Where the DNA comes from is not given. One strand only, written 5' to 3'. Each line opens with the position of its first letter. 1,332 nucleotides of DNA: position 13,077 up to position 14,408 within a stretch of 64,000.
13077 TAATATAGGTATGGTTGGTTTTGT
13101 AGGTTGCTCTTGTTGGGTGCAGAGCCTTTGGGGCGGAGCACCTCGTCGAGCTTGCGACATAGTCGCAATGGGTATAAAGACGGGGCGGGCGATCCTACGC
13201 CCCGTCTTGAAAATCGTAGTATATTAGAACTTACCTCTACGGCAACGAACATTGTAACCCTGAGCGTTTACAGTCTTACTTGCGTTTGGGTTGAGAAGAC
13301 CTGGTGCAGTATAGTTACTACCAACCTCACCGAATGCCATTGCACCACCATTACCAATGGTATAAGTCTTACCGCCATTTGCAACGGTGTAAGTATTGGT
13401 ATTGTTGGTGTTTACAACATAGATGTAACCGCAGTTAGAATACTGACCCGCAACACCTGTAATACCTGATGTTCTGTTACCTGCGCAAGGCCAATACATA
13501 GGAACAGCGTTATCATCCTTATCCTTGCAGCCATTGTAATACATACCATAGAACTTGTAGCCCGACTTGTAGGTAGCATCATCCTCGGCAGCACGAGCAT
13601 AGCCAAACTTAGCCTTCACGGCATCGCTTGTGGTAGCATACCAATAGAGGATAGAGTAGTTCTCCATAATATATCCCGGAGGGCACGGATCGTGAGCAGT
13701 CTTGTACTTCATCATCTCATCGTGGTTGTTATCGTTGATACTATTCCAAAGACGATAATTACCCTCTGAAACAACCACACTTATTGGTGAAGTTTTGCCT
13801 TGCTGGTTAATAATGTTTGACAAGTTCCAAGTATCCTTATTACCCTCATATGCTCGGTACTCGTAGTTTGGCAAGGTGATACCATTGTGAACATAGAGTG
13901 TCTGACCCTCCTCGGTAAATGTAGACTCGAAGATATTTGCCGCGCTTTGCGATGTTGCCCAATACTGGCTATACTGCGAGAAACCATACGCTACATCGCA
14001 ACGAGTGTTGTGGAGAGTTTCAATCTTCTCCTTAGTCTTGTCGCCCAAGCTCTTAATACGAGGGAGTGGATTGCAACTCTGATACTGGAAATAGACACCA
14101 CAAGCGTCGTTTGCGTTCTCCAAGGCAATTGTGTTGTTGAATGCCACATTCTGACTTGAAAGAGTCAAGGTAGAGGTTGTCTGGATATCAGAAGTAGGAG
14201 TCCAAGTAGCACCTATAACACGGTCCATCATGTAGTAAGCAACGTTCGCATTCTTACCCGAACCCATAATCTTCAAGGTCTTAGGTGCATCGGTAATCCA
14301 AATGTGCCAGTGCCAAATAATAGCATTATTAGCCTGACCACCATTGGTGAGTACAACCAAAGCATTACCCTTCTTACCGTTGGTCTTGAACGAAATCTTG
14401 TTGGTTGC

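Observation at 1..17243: CAZyme-free hybrid locus: type V pilin-like adhesins + SusC/D + phosphoester hydrolases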

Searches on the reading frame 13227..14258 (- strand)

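Call 106: search_protein_families(library=pfam, proteins=[window:13227-14258:-], max_evalue=5)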
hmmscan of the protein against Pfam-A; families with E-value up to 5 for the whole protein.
window:13227-14258:- (344 aa): 1 family
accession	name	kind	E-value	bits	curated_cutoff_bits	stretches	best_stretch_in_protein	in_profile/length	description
PF09539.15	DUF2385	-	0.28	12.2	25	0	91-121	58-88/96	Protein of unknown function (DUF2385)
